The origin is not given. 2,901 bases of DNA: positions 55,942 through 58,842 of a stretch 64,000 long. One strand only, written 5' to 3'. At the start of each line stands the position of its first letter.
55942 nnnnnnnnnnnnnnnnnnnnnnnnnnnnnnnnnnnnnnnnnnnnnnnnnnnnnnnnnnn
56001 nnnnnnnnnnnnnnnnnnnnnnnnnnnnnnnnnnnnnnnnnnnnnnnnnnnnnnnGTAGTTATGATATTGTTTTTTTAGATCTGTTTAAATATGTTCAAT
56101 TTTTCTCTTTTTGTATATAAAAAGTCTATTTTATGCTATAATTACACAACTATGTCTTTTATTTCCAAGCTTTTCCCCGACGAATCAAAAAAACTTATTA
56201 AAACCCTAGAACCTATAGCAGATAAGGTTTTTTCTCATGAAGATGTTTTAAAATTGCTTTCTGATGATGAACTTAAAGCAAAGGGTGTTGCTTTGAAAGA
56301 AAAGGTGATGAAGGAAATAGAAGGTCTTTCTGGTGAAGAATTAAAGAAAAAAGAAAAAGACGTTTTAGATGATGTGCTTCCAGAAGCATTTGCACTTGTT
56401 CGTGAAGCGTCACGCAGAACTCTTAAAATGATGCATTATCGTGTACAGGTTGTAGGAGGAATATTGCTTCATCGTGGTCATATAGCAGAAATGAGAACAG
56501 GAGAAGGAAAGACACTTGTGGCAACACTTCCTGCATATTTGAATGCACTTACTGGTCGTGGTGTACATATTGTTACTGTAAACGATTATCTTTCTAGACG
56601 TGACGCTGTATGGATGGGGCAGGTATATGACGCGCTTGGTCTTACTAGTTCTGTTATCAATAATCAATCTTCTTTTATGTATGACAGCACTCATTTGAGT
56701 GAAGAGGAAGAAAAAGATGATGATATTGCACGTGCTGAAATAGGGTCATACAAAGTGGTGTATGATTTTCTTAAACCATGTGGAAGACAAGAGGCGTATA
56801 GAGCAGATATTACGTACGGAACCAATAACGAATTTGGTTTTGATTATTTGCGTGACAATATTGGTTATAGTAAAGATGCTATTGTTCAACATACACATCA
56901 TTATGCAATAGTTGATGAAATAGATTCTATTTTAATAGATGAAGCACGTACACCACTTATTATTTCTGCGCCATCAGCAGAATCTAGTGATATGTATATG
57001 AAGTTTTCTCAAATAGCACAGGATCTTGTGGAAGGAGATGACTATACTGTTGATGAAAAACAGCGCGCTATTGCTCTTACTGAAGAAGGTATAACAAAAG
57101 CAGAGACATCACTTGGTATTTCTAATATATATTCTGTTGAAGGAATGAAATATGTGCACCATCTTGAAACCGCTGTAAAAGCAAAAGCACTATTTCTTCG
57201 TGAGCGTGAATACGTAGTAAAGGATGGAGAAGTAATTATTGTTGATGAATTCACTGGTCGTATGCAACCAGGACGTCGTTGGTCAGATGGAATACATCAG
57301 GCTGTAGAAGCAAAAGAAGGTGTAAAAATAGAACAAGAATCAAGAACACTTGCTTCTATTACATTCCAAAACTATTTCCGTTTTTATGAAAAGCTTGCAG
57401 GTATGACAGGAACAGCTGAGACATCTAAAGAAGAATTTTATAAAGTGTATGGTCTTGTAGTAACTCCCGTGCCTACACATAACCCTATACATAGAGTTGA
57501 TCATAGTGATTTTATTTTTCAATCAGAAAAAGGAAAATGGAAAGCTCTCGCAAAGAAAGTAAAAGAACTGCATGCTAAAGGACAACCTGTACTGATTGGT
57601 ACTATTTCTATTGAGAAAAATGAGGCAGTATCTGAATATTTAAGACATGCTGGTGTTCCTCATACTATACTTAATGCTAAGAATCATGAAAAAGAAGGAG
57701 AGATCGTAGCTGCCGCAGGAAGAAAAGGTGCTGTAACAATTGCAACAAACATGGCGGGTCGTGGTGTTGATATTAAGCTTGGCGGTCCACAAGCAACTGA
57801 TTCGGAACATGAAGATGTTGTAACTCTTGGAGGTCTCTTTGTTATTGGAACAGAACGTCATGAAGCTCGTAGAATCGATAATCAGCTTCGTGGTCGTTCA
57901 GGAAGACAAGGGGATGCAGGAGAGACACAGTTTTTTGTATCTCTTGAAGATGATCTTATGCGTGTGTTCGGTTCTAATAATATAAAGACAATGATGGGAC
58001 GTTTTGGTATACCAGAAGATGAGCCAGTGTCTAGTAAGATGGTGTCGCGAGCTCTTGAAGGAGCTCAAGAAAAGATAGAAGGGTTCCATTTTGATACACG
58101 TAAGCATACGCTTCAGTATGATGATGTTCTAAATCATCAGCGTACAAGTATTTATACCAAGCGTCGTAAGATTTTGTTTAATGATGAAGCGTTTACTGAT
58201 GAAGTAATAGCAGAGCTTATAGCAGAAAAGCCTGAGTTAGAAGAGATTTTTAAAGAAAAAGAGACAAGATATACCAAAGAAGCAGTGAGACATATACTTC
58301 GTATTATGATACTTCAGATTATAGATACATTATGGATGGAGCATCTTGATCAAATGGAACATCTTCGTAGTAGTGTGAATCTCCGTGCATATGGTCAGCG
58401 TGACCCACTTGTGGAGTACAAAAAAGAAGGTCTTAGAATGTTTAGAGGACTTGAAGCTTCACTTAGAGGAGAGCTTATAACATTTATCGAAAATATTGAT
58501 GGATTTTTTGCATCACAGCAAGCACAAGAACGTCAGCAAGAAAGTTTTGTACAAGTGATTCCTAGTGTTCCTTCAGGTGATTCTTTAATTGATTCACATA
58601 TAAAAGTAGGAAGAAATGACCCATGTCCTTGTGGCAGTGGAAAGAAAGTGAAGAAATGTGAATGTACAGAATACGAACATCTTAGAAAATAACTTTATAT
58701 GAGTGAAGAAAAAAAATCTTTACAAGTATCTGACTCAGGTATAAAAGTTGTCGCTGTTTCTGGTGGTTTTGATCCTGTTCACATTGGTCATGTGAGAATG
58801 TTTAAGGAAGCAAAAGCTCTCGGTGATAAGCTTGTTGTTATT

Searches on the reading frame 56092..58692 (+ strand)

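Call 49: search_protein_families(library=pfam, proteins=[window:56092-58692:+], max_evalue=0.00001)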
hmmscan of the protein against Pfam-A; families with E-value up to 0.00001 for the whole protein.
window:56092-58692:+ (866 aa): 4 families
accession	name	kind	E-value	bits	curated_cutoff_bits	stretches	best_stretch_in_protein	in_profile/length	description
PF07517.20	SecA_DEAD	-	4.3e-116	387.7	24.6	1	25-449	2-289/290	SecA DEAD-like domain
PF21090.3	P-loop_SecA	-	1.7e-77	260.1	27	2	465-569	1-105/205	SecA P-loop domain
PF07516.18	SecA_SW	-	2.3e-46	158.8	26.7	2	713-800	114-197/200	SecA Wing and Scaffold domain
PF01043.26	SecA_PP_bind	-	1.1e-40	139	23.5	1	298-406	2-110/110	SecA preprotein cross-linking domain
